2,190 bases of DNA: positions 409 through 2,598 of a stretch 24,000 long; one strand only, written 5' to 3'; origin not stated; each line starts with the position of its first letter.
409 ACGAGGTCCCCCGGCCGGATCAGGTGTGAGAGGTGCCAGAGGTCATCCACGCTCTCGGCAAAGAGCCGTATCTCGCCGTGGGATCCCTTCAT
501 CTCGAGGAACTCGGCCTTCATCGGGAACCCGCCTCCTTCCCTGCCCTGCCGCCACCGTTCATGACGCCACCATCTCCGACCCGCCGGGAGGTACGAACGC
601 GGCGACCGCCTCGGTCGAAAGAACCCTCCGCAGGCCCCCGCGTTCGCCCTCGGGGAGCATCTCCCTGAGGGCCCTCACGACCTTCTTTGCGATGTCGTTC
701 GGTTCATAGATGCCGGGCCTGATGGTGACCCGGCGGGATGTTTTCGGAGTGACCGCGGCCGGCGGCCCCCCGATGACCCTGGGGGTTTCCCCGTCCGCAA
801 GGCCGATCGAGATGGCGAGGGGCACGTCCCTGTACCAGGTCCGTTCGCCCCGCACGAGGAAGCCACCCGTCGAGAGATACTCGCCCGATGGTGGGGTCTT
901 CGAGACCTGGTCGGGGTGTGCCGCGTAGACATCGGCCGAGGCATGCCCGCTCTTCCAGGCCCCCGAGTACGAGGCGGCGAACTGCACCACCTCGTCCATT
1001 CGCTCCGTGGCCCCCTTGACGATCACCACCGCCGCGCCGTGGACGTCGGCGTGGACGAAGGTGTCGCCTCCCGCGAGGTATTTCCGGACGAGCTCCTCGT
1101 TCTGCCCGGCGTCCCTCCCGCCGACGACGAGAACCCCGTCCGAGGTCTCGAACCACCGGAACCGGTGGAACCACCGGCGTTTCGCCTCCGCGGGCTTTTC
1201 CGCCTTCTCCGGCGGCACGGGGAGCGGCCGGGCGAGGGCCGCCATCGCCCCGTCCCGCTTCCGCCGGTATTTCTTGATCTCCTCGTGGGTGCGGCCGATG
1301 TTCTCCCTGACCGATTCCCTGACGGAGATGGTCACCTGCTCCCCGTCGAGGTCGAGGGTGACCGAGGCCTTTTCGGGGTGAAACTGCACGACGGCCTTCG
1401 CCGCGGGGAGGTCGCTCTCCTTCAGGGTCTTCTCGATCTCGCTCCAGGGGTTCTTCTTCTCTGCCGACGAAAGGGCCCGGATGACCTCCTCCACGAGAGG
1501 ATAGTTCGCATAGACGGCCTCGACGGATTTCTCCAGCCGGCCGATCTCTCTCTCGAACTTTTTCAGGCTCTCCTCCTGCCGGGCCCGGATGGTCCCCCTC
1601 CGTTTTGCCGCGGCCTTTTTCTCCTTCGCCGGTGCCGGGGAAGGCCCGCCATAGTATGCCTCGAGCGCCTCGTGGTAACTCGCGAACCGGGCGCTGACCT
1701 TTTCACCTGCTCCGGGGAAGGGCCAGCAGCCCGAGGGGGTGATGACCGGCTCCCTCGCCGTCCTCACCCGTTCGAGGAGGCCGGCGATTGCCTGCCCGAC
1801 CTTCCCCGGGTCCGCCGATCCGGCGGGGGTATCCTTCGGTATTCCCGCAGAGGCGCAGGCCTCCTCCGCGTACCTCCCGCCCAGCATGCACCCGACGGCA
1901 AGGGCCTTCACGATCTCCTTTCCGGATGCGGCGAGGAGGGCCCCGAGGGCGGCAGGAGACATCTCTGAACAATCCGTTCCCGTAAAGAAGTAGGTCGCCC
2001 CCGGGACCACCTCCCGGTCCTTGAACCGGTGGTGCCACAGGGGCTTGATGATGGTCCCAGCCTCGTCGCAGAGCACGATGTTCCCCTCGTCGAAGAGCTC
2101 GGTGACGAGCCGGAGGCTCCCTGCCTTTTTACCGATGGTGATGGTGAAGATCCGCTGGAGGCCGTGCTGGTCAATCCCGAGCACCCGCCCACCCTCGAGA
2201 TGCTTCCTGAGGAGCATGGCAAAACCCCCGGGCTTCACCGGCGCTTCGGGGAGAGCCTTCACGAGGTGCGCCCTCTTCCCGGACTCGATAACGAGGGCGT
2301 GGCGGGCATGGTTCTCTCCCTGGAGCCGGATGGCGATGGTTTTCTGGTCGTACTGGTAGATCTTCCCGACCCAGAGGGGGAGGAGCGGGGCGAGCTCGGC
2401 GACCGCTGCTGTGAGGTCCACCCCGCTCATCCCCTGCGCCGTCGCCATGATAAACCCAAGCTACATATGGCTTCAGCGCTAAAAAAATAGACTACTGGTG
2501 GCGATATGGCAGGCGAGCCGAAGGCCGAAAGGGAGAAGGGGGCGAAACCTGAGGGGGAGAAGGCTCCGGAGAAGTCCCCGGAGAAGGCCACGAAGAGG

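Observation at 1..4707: Ribosome-rescue supercluster: NFACT-Pelota divergent from (membrane protein)-ABCE1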

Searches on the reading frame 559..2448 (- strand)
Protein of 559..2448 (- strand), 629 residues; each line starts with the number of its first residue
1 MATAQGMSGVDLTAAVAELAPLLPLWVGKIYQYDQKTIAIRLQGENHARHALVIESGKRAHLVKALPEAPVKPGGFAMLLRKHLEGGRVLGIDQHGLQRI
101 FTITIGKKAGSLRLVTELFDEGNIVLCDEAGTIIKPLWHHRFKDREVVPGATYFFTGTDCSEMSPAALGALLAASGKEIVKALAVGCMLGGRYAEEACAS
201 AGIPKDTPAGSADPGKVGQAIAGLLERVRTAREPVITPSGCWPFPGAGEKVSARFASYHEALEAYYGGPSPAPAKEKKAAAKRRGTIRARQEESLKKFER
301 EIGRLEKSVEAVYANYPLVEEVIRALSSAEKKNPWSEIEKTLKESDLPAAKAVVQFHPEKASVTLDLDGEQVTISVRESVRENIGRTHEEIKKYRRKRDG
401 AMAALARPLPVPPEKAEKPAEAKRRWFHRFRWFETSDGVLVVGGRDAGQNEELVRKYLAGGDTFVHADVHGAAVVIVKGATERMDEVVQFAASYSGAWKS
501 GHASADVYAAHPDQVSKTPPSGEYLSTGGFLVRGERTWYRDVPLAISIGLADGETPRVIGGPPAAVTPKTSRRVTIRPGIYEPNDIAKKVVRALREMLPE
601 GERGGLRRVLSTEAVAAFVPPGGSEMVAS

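Call 6: search_protein_families(library=pfam, proteins=[window:559-2448:-], max_evalue=0.01)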
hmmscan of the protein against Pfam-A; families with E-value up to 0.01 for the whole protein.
window:559-2448:- (629 aa): 3 families
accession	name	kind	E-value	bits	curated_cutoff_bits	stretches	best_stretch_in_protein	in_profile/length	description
PF05833.16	NFACT_N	-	8.8e-44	150.5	31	1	9-406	2-405/456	NFACT N-terminal and middle domains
PF05670.18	NFACT-R_1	-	9.3e-30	103.9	29.8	1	430-534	2-112/112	NFACT protein RNA binding domain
PF18297.6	NFACT-R_2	-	0.0099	16.4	26.9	0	431-503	2-71/104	NFACT protein RNA binding domain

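Call 12: find_homologous_proteins(query=window:559-2448:-, max_evalue=0.00001)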
Query window:559-2448:- (629 aa): 689 proteins with E <= 0.00001 among 8000 candidates; the best 120 are listed.
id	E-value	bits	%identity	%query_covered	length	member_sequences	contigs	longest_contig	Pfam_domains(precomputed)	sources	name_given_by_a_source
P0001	0.0e+0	1377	98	100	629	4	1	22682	PF05670.19,PF05833.17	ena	-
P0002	0.0e+0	1173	83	100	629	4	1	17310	PF05670.19,PF05833.17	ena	-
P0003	0.0e+0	1151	81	100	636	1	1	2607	PF05670.19,PF05833.17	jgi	jgi:predicted ribosome quality control (RQC) complex YloA/Tae2 family protein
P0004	0.0e+0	1149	81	100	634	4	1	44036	PF05670.19,PF05833.17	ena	-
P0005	0.0e+0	1121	80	100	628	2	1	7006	PF05670.19,PF05833.17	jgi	jgi:predicted ribosome quality control (RQC) complex YloA/Tae2 family protein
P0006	0.0e+0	1101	78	100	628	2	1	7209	PF05670.19,PF05833.17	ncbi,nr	ncbi:MAG: NFACT family protein [Methanomicrobiales archaeon]|nr:NFACT family protein [Methanomicrobi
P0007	0.0e+0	1095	78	100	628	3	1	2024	PF05670.19,PF05833.17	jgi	jgi:predicted ribosome quality control (RQC) complex YloA/Tae2 family protein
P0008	0.0e+0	1092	77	100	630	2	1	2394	PF05670.19,PF05833.17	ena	-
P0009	0.0e+0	1089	78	100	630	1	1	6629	PF05670.19,PF05833.17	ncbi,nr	ncbi:MAG: NFACT family protein [Methanomicrobiales archaeon]|nr:NFACT family protein [Methanomicrobi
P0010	0.0e+0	1087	78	100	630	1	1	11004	PF05670.19,PF05833.17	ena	-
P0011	0.0e+0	1087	78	100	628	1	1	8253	PF05670.19,PF05833.17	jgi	jgi:predicted ribosome quality control (RQC) complex YloA/Tae2 family protein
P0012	0.0e+0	1086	75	100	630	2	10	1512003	PF05670.19,PF05833.17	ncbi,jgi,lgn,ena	ncbi:MAG: ribosome rescue protein RqcH [Methanomicrobiales archaeon]|jgi:predicted ribosome quality 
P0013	0.0e+0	1086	77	100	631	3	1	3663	PF05670.19,PF05833.17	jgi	jgi:predicted ribosome quality control (RQC) complex YloA/Tae2 family protein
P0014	0.0e+0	1085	76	100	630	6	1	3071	PF05670.19,PF05833.17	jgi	-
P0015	0.0e+0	1085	78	100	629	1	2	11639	PF05670.19,PF05833.17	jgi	jgi:predicted ribosome quality control (RQC) complex YloA/Tae2 family protein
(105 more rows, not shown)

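Call 14: find_related_loci(query=A1, collection=genome_contigs, flank=10000)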
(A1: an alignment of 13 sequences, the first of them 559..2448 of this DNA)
Query A1 (629 aa) in genome_contigs; peptide patterns used: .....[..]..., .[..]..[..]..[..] (x = any residue, [..] = any of these).
451 stretches matched a pattern; 419 encode a relative of the query (tblastn E <= 1e-3); the best 80 are kept; 80 distinct loci.
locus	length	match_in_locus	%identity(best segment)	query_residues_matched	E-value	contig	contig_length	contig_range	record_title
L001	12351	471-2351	82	1-627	0e+0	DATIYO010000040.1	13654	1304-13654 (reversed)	MAG TPA_asm: Methanomicrobiales archaeon isolate SMAG_U15277 k141_409492, whole genome shotgun sequence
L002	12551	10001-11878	81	1-627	0e+0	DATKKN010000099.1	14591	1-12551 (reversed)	MAG TPA_asm: Methanomicrobiales archaeon isolate SMAG_U14658 k141_3229479, whole genome shotgun sequence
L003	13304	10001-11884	76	1-629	0e+0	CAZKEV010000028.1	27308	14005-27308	MAG TPA_asm: uncultured Methanomicrobiales archaeon isolate binchicken_co376_199 genome assembly, contig: NODE_1489_leng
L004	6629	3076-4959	78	1-627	0e+0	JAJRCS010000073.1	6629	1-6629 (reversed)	MAG: Methanomicrobiales archaeon isolate OWC_0070 OWC_0070_k121_5559031, whole genome shotgun sequence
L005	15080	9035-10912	76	1-627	0e+0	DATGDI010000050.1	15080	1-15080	MAG TPA_asm: Methanomicrobiales archaeon isolate SMAG_U9670 k141_295600, whole genome shotgun sequence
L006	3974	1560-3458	77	1-628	0e+0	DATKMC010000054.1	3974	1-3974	MAG TPA_asm: Methanomicrobiales archaeon isolate SMAG_U14701 k141_2307347, whole genome shotgun sequence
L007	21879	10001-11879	76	1-627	0e+0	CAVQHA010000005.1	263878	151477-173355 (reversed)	MAG: uncultured Methanomicrobiales archaeon isolate MFD04492.bin.2.72 genome assembly, contig: contig_31509, whole genom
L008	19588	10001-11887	57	1-627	0e+0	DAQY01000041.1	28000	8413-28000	MAG TPA_asm: Methanomicrobiaceae archaeon UBA206 UBA206_contig_3013, whole genome shotgun sequence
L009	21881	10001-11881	75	1-628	0e+0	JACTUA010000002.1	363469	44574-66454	MAG: Methanomicrobiales archaeon isolate SPRUCE.2016.29.metabat2.69 SPRUCE.2016.29_scaffold_7, whole genome shotgun sequ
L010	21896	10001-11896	57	1-629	0e+0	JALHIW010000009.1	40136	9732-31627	MAG: Methanomicrobiaceae archaeon isolate 7-NCT_009 scaffold_345, whole genome shotgun sequence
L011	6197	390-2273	57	5-629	0e+0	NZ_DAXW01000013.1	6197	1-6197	MAG: Methanoculleus sp. UBA430 UBA430_contig_1332, whole genome shotgun sequence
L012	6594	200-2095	58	1-629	0e+0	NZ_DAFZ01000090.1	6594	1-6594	MAG: Methanoculleus sp. UBA208 UBA208_contig_4915, whole genome shotgun sequence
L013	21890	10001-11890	56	1-627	0e+0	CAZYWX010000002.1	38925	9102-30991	MAG TPA_asm: uncultured Methanoculleus sp. isolate binchicken_co157_550 genome assembly, contig: NODE_2004_length_38925_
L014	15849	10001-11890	57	1-627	0e+0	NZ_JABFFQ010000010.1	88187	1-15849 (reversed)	Methanoculleus nereidis strain YWC-01 YWC-01-scaffold10, whole genome shotgun sequence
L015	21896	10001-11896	58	1-629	0e+0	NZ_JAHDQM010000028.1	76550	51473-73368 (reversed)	MAG: Methanoculleus sp. isolate SM3-B2 k141_9790, whole genome shotgun sequence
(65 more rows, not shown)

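Call 25: search_protein_families(library=ncbifam, proteins=[window:559-2448:-], max_evalue=0.001)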
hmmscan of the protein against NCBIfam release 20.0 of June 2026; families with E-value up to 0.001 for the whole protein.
window:559-2448:- (629 aa): 2 families
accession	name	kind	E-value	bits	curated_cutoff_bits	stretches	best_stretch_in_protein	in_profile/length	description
NF041120.1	RqcH_arch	equivalog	7.8e-188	626.3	400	1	8-626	1-644/645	ribosome rescue protein RqcH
NF038240.1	fibro_bind_EfbA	exception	2.3e-09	36.4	1025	1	14-154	10-163/567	fibronectin-binding protein EfbA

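Call 26: search_protein_representatives(protein=window:559-2448:-)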
Query: 629 residues. Proteins with E-value up to 0.001 (for the whole library): 5688; up to 1e-10: 3045; up to 1e-30: 1059. The best 150 are listed.
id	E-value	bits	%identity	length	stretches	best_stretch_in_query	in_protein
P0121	4.0e-201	685.8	52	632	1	1-627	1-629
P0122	1.3e-187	641.2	51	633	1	1-627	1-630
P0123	3.7e-132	458.0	46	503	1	132-618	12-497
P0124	6.6e-123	427.4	55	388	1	241-628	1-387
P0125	1.0e-108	380.6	37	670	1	4-626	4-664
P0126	4.6e-102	358.6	38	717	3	418-627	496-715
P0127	3.5e-97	342.5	49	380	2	164-410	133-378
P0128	1.3e-96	340.6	36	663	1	5-624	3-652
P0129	2.8e-96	339.5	38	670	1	6-626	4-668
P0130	2.7e-95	336.3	36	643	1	11-626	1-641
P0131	9.0e-94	331.2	38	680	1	6-627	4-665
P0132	9.5e-93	327.8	36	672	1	6-626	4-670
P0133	1.5e-92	327.2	39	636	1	7-625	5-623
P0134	3.3e-92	326.1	34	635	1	5-627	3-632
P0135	4.5e-92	325.6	35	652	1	7-626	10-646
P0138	1.1e-91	324.4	35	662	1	6-627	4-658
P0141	7.1e-90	318.4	37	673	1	7-626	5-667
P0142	6.7e-89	315.1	35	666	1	6-595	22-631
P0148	4.8e-86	305.7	34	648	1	5-595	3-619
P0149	1.7e-85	303.9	35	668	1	6-625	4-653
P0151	4.8e-84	299.1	36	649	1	5-624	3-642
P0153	5.4e-84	298.9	35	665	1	5-624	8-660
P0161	5.5e-82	292.3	34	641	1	7-591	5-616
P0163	7.8e-82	291.8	36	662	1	6-627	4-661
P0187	1.5e-76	274.3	33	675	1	21-628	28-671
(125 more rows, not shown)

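Call 30: find_homologous_proteins(query=A2, max_evalue=1e-10)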
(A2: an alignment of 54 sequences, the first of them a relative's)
Query A2 (54 sequences) (670 aa, profile of the alignment): 1730 proteins with E <= 1e-10 among 8000 candidates; the best 120 are listed.
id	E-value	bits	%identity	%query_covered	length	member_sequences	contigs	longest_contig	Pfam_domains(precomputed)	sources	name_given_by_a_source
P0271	6.2e-247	840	38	99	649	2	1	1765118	PF05670.19,PF05833.17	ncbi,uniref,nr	ncbi:ribosome rescue protein RqcH [Pyrococcus abyssi]|uniref:Archaeal Rqc2 homolog aRqcH n=1 Tax=Pyr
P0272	4.8e-246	837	37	99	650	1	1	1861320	PF05670.19,PF05833.17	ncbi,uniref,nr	ncbi:hypothetical protein PNA2_0051 [Pyrococcus sp. NA2]|uniref:ribosome rescue protein RqcH n=1 Tax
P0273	4.9e-245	833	37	99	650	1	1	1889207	PF06831.20,PF05670.19,PF05833.17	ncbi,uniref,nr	ncbi:NFACT family protein [Thermococcus aggregans]|uniref:Archaeal Rqc2 homolog aRqcH n=1 Tax=Thermo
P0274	3.7e-244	830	38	99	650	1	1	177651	PF05670.19,PF05833.17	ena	-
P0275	2.5e-243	828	37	99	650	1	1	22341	PF05670.19,PF05833.17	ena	-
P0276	2.6e-243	828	37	99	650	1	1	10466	PF05670.19,PF05833.17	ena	-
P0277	2.6e-243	828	37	99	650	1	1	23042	PF05670.19,PF05833.17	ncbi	-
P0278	2.8e-243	828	37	99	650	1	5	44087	PF05670.19,PF05833.17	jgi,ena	-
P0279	2.8e-243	828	37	99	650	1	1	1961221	PF06831.20,PF05670.19,PF05833.17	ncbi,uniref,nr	ncbi:putative RNA-binding protein homologous to eukaryotic snRNP [Thermococcus sp. 2319x1]|uniref:ri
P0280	3.5e-243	827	37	99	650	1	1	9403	PF05670.19,PF05833.17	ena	-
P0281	3.8e-243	827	37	99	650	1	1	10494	PF05670.19,PF05833.17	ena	-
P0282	4.3e-243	827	37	99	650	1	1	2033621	PF05670.19,PF05833.17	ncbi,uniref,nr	ncbi:ribosome rescue protein RqcH [Thermococcus sp. SY098]|uniref:ribosome rescue protein RqcH n=1 T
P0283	9.5e-243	826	39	99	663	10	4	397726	PF05670.19,PF05833.17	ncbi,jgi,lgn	jgi:predicted ribosome quality control (RQC) complex YloA/Tae2 family protein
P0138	1.0e-242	826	39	99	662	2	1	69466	PF05670.19,PF05833.17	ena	-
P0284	1.9e-242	825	37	99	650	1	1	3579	PF05670.19,PF05833.17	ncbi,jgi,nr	ncbi:fibronectin-binding domain-containing protein [Thermococci archaeon]|nr:MAG: fibronectin-bindin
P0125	7.0e-237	806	100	100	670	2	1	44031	PF05670.19,PF05833.17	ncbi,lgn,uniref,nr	ncbi:ribosome rescue protein RqcH [Methanohalobium sp.]|uniref:ribosome rescue protein RqcH n=1 Tax=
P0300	1.6e-236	805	34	99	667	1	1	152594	PF18297.7,PF05670.19,PF05833.17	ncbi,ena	-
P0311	6.7e-235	800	41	98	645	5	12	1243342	PF06831.20,PF05670.19,PF05833.17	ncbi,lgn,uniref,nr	ncbi:Fibronectin-binding A domain protein [Methanothermus fervidus DSM 2088]|uniref:Archaeal Rqc2 ho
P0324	1.0e-233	796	38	93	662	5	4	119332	PF06831.20,PF18297.7,PF05670.19,PF05833.17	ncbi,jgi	ncbi:MAG: ribosome rescue protein RqcH [Candidatus Bathyarchaeia archaeon]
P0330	1.7e-233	795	37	99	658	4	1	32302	PF05670.19,PF05833.17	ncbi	ncbi:MAG: ribosome rescue protein RqcH [Methanobacteriota archaeon]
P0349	5.4e-232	790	47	99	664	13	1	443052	PF05670.19,PF05833.17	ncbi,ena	-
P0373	1.5e-230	785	47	99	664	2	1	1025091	PF05670.19,PF05833.17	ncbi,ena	-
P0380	3.9e-230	784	46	95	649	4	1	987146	PF05670.19,PF05833.17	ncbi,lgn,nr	ncbi:MAG: NFACT family protein [Methanosarcinales archaeon]|nr:MAG: NFACT family protein [Methanosar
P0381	4.3e-230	784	47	99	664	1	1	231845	PF18297.7,PF05670.19,PF05833.17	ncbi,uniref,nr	ncbi:hypothetical protein CUJ83_07390 [Methanocella sp. CWC-04]|uniref:Archaeal Rqc2 homolog aRqcH n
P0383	7.8e-230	783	36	98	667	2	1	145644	PF05670.19,PF05833.17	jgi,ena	-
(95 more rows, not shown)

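Call 31: find_encoding_contigs(protein=P0381, flank=8000, max_places=1)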
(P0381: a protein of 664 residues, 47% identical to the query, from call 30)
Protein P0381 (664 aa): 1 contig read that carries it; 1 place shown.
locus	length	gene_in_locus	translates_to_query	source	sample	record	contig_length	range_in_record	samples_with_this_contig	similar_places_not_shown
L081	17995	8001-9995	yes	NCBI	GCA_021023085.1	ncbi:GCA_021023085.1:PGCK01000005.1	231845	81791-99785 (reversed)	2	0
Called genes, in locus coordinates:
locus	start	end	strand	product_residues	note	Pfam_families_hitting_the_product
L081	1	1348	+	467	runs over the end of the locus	PF00696:AA_kinase, PF13840:ACT_7 (weak), PF22468:ACT_9, PF13840:ACT_7, PF01842:ACT, PF22468:ACT_9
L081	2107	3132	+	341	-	PF00586:AIRS, PF02769:AIRS_C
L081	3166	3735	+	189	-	-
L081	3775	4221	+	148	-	-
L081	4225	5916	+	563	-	-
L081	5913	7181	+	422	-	PF04055:Radical_SAM, PF13186:SPASM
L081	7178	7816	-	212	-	-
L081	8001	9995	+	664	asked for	PF05833:NFACT_N, PF05670:NFACT-R_1, PF18297:NFACT-R_2 (weak)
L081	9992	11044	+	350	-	PF26356:Pelota_N, PF03464:eRF1_2, PF03465:eRF1_3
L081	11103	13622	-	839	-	PF00690:Cation_ATPase_N, PF00122:E1-E2_ATPase, PF00702:Hydrolase, PF13246:Cation_ATPase, PF00689:Cation_ATPase_C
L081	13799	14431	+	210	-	-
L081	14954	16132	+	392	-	-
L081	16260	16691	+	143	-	-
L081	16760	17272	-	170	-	PF23922:DUF7261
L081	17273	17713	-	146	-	PF23923:DUF7262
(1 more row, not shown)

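Call 32: find_encoding_contigs(protein=P0380, flank=8000, max_places=1)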
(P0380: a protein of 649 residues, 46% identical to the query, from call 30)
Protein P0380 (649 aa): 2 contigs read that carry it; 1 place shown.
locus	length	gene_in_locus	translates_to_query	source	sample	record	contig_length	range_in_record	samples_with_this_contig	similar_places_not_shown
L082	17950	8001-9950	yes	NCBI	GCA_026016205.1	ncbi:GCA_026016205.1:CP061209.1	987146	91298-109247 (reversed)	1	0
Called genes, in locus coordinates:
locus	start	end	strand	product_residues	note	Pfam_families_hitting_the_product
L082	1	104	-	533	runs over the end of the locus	PF02163:Peptidase_M50, PF00595:PDZ (faint), PF13180:PDZ_2 (weak), PF17820:PDZ_6, PF13180:PDZ_2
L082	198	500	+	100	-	PF03091:CutA1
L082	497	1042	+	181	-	PF01613:Flavin_Reduct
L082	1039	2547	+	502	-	PF01406:tRNA-synt_1e (faint), PF01921:tRNA-synt_1f, PF09334:tRNA-synt_1g (faint), PF19269:Anticodon_2 (weak)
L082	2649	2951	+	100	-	PF10826:DUF2551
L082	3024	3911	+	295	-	PF01255:Prenyltransf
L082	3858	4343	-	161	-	PF01255:Prenyltransf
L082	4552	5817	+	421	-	PF01940:DUF92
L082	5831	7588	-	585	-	PF04068:Fer4_RLI, PF12837:Fer4_6 (faint), PF13237:Fer4_10 (faint), PF00037:Fer4, PF02463:SMC_N (weak), PF13175:AAA_15 (faint), PF00005:ABC_tran, PF00005:ABC_tran, +1 more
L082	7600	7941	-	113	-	PF19094:EMC6_arch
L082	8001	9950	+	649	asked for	PF05833:NFACT_N, PF05670:NFACT-R_1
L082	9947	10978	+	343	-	PF26356:Pelota_N, PF03464:eRF1_2 (weak), PF03465:eRF1_3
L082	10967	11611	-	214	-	PF00535:Glycos_transf_2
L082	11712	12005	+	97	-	-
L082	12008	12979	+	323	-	PF00535:Glycos_transf_2 (weak), PF13632:Glyco_trans_2_3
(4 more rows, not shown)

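Call 33: find_encoding_contigs(protein=P0271, flank=8000, max_places=1)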
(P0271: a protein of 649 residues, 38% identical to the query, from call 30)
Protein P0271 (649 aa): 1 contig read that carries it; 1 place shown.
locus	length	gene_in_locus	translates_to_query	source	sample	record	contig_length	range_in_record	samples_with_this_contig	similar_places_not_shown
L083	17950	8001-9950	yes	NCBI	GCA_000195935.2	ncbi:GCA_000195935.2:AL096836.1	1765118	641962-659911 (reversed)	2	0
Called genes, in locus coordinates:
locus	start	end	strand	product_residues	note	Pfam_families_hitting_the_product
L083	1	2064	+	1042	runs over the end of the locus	PF23545:Zn_ribbon_HMPTM, PF14890:Intein_splicing, PF05204:Hom_end (faint), PF14528:LAGLIDADG_3, PF04055:Radical_SAM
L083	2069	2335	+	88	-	PF11491:DUF3213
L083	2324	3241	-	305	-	PF00294:PfkB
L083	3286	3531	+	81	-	-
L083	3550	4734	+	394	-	PF02952:Fucose_iso_C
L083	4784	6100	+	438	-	PF18195:GatD_N, PF00710:Asparaginase, PF17763:Asparaginase_C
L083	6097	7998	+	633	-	PF02934:GatB_N, PF02938:GAD, PF02637:GatB_Yqey, PF09424:YqeY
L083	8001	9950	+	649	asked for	PF05833:NFACT_N, PF05670:NFACT-R_1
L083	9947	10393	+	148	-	-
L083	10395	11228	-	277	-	PF04055:Radical_SAM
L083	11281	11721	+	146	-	PF02566:OsmC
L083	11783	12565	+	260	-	PF02006:PPS_PS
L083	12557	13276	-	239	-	PF01381:HTH_3, PF12844:HTH_19 (weak), PF13560:HTH_31 (weak)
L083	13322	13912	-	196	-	PF03167:UDG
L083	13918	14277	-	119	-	-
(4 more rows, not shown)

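Call 34: find_encoding_contigs(protein=P0125, flank=8000, max_places=1)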
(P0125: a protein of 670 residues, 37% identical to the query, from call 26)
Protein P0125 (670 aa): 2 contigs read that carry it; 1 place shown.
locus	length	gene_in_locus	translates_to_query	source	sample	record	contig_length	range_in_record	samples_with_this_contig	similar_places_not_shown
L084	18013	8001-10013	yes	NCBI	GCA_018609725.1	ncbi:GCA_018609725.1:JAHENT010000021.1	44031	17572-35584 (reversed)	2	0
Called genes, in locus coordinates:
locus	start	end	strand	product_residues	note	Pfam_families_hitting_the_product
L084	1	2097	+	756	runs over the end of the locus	PF23545:Zn_ribbon_HMPTM, PF04055:Radical_SAM, PF01135:PCMT, PF01209:Ubie_methyltran, PF06325:PrmA, PF08241:Methyltransf_11, PF08242:Methyltransf_12, PF13649:Methyltransf_25, +5 more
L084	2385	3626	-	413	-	PF27218:MJ0043_C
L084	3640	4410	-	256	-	PF09754:PAC2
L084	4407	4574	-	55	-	PF04135:Nop10p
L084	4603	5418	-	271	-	PF00575:S1, PF07541:EIF_2_alpha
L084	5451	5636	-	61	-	PF01667:Ribosomal_S27e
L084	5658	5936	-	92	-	PF00935:Ribosomal_L44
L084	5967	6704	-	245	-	-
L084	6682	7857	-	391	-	PF01896:DNA_primase_S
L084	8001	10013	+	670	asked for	PF05833:NFACT_N, PF05670:NFACT-R_1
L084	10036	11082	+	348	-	PF26356:Pelota_N, PF03464:eRF1_2 (weak), PF03465:eRF1_3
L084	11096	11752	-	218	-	PF03358:FMN_red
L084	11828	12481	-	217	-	PF03358:FMN_red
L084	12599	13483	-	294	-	PF21754:DacZ_A, PF02457:DAC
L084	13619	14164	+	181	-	PF10469:AKAP7_NLS, PF02834:LigT_PEase, PF13563:2_5_RNA_ligase2, PF02834:LigT_PEase (weak)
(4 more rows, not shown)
